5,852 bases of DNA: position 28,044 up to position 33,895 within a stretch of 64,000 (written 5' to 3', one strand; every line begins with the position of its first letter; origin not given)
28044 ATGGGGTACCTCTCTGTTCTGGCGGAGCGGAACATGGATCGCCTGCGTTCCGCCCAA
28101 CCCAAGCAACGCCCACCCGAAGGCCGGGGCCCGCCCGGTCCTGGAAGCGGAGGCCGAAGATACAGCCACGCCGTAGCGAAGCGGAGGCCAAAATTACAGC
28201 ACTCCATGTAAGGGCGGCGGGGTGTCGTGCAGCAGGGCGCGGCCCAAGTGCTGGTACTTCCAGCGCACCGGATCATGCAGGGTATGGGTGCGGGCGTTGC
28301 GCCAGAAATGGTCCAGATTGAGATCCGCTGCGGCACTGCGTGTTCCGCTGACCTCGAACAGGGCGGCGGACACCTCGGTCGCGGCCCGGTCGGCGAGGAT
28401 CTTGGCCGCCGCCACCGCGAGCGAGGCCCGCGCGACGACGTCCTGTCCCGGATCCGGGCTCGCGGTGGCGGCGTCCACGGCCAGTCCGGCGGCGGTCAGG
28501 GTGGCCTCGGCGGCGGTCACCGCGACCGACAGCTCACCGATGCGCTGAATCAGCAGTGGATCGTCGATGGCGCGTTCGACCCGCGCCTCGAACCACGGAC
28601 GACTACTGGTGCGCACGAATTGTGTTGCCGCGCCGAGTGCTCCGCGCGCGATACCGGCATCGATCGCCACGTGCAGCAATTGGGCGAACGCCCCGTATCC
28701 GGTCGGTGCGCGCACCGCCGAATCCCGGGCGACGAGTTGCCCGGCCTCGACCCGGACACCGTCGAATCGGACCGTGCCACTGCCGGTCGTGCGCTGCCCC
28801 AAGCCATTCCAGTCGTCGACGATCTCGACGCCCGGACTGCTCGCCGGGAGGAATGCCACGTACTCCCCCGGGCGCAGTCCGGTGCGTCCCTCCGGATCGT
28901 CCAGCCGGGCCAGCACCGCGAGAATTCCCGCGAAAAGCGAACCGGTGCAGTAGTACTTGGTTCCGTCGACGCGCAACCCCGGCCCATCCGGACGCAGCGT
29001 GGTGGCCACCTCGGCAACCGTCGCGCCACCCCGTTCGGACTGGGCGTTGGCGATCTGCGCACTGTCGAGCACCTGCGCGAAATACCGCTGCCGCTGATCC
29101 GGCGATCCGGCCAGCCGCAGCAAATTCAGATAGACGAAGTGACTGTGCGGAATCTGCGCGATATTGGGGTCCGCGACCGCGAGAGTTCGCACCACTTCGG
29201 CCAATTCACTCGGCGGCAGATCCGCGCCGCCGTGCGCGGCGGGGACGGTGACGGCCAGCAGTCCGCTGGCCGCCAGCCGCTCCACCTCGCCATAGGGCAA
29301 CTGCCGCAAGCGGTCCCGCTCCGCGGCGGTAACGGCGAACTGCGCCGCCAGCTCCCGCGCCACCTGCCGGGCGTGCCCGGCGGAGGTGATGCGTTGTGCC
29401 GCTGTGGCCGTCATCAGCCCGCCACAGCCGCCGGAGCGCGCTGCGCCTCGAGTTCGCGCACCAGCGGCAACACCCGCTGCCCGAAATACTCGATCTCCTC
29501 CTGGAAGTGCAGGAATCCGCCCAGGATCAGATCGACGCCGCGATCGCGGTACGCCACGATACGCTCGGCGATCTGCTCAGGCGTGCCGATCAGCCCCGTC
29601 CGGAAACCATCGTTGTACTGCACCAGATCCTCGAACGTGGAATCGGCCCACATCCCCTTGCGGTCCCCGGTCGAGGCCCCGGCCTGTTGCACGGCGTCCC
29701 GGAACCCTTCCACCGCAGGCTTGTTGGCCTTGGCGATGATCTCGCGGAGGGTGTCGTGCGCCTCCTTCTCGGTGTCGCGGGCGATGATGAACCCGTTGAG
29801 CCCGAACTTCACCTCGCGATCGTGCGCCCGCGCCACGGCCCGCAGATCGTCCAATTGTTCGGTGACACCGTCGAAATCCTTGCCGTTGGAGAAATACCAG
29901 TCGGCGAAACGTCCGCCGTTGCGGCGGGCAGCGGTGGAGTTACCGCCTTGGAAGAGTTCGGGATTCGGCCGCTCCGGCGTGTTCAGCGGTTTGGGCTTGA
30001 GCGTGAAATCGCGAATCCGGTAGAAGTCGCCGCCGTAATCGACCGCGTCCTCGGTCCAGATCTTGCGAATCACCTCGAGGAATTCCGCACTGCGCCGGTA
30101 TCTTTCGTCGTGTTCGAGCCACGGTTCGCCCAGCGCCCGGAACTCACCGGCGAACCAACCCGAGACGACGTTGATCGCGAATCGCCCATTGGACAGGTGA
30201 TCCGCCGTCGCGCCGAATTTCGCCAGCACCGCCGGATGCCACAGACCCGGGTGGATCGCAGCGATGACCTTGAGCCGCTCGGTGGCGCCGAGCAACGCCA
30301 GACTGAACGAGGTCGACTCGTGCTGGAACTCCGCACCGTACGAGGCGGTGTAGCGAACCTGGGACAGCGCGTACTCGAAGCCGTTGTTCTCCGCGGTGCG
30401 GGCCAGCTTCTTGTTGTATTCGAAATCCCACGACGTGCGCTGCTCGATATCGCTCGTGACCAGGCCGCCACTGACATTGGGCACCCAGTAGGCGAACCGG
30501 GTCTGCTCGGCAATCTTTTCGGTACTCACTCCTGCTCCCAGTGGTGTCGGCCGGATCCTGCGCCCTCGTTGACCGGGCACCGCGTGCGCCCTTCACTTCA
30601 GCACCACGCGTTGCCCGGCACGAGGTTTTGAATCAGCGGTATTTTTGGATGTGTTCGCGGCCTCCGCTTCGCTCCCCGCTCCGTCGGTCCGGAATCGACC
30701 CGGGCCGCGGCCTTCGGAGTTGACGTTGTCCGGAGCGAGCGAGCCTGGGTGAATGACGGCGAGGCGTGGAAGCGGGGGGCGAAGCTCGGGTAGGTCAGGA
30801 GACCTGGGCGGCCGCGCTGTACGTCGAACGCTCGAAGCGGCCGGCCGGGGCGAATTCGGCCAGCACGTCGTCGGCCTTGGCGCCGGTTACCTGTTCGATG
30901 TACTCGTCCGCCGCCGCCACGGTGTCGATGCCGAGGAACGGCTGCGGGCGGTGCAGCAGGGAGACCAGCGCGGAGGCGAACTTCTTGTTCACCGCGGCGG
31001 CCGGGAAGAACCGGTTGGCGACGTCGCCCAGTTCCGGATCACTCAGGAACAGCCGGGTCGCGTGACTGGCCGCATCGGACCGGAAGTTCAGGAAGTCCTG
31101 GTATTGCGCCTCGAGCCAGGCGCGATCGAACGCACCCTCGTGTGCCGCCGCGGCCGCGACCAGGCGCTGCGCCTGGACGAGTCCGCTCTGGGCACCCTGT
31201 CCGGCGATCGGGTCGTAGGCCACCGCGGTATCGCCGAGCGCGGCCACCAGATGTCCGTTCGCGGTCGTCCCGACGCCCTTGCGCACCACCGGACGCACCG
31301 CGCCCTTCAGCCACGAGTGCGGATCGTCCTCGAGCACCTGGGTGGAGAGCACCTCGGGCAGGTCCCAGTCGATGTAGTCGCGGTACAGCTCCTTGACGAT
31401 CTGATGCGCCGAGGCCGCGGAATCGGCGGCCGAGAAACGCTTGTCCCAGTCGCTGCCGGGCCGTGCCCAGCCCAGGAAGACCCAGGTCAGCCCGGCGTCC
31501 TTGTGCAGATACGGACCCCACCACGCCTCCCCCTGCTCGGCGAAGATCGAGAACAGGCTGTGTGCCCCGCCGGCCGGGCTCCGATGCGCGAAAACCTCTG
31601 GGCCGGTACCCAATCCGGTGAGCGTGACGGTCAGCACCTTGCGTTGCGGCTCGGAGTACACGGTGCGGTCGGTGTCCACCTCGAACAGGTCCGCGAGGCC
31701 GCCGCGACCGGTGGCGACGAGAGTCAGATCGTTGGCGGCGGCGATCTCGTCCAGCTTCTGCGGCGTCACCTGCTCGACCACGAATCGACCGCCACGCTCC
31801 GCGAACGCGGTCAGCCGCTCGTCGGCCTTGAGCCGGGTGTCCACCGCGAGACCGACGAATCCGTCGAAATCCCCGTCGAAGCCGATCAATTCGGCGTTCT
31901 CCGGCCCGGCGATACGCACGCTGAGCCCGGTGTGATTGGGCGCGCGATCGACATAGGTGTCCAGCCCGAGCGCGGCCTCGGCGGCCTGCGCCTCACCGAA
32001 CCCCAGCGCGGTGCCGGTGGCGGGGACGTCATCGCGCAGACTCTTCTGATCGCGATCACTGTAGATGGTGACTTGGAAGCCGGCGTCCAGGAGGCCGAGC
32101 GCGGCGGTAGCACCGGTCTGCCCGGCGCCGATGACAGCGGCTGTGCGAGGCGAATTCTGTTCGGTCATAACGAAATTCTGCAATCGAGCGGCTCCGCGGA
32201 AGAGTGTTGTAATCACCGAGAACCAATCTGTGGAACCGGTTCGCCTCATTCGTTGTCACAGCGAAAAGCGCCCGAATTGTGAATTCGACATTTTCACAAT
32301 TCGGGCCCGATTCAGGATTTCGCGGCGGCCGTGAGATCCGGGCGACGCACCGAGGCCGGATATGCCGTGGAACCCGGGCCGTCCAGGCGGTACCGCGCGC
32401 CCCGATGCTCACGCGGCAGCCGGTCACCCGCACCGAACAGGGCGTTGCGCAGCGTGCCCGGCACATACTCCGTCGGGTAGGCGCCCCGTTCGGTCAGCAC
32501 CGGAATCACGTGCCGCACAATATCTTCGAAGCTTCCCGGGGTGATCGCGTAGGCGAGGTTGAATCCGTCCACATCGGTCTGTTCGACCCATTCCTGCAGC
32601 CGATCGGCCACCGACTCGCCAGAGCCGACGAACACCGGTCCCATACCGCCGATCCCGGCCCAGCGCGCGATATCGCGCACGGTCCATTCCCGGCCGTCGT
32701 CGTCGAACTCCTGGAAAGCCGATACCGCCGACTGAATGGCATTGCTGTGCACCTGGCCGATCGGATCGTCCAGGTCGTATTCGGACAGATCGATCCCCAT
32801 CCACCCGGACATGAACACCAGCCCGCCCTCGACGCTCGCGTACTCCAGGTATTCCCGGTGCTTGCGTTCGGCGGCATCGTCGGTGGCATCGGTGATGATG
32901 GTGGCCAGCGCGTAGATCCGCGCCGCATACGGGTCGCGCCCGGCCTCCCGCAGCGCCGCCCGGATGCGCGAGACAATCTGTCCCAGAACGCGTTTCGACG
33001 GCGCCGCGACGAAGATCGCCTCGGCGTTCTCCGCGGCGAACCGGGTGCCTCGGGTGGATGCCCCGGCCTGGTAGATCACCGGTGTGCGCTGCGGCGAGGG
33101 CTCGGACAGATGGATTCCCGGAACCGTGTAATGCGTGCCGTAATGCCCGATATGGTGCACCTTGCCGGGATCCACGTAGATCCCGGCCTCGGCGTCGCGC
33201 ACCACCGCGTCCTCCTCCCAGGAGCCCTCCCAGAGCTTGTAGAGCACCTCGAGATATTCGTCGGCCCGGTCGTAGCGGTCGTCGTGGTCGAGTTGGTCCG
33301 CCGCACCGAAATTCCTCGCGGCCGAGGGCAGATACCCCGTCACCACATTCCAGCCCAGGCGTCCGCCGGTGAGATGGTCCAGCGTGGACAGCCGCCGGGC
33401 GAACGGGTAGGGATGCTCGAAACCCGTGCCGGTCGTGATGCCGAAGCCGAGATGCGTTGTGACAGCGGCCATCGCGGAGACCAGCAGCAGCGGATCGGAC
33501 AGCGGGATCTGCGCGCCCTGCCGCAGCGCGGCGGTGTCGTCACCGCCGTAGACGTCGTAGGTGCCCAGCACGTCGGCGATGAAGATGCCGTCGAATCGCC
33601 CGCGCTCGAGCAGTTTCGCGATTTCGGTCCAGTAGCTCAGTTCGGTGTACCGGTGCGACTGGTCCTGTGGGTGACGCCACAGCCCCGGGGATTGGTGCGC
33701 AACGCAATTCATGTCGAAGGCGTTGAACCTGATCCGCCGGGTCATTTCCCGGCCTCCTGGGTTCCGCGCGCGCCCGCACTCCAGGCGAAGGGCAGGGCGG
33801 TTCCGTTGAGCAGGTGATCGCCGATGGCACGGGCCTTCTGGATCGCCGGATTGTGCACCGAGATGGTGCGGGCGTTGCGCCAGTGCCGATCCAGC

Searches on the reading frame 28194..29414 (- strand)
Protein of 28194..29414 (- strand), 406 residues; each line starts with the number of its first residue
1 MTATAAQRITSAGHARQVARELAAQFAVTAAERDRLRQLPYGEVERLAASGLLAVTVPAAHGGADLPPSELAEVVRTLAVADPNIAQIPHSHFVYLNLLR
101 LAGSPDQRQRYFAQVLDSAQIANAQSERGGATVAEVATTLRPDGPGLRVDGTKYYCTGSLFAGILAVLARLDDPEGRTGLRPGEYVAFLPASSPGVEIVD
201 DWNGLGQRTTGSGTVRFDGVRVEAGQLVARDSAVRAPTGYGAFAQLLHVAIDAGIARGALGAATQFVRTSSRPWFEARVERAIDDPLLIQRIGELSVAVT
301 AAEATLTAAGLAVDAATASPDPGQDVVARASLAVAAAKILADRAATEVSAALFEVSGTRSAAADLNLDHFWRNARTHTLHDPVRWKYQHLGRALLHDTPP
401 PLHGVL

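Call 68: search_protein_families(library=ncbifam, proteins=[window:28194-29414:-], max_evalue=1e-20)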
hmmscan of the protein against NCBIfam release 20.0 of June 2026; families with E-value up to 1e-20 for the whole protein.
window:28194-29414:- (406 aa): 3 families
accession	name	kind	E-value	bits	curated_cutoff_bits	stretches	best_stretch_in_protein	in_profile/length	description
TIGR04022.1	sulfur_SfnB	equivalog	2e-142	474.7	430.9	1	6-405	1-390/391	SfnB family sulfur acquisition oxidoreductase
NF043015.1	DibenthMonoxDszC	equivalog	1.3e-65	221.7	850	1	4-399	7-408/415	dibenzothiophene monooxygenase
NF042439.1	SulpropCoADesulf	equivalog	2e-24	86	600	1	17-379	2-354/379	3-sulfinopropanoyl-CoA desulfinase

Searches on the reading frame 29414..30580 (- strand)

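Call 68: search_protein_families(library=ncbifam, proteins=[window:29414-30580:-], max_evalue=1e-20)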
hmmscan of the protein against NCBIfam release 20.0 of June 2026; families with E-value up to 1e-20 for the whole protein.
window:29414-30580:- (388 aa): 7 families
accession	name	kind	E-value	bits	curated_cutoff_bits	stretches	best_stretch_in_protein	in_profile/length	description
TIGR04021.1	LLM_DMSO2_sfnG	equivalog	7.6e-189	627.4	382.95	1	28-379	2-350/350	dimethylsulfone monooxygenase SfnG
TIGR03565.1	alk_sulf_monoox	equivalog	3.4e-47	161.2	518.2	1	41-373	14-345/346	FMNH2-dependent alkanesulfonate monooxygenase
NF001939.1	PRK00719.1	subfamily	3.5e-47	161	510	1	46-380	19-352/373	alkanesulfonate monooxygenase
TIGR03612.1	RutA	equivalog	9e-36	124.1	498.3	1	38-375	12-350/355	pyrimidine utilization protein A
TIGR03619.1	F420_Rv2161c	subfamily_domain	1.3e-31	110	166.9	1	58-263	2-216/247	TIGR03619 family F420-dependent LLM class oxidoreductase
TIGR03860.1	FMN_nitrolo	subfamily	4.5e-30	104.8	279.7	0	44-176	19-161/422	NtaA/DmoA family FMN-dependent monooxygenase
TIGR03560.1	F420_Rv1855c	subfamily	9.5e-27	94.3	231.4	1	52-257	11-219/227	TIGR03560 family F420-dependent LLM class oxidoreductase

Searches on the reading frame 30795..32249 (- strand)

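Call 68: search_protein_families(library=ncbifam, proteins=[window:30795-32249:-], max_evalue=1e-20)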
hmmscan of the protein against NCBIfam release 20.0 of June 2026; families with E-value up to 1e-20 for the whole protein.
window:30795-32249:- (484 aa): 1 family
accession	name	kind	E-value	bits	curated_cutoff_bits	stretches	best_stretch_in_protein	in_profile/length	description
NF045732.1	StyMonoxStyA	equivalog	1.2e-32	113.6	550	1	37-428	3-381/407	styrene monooxygenase subunit StyA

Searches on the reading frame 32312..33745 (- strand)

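Call 68: search_protein_families(library=ncbifam, proteins=[window:32312-33745:-], max_evalue=1e-20)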
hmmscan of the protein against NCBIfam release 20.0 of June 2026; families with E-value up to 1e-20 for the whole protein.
window:32312-33745:- (477 aa): 3 families
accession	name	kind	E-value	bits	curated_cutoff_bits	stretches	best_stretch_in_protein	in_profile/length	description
TIGR03860.1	FMN_nitrolo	subfamily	1.1e-164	548.2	279.7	1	7-434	1-421/422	NtaA/DmoA family FMN-dependent monooxygenase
TIGR03619.1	F420_Rv2161c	subfamily_domain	3.5e-22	79.2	166.9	0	41-174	2-132/247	TIGR03619 family F420-dependent LLM class oxidoreductase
TIGR04021.1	LLM_DMSO2_sfnG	equivalog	2.2e-21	76.6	382.95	0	88-306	66-259/350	dimethylsulfone monooxygenase SfnG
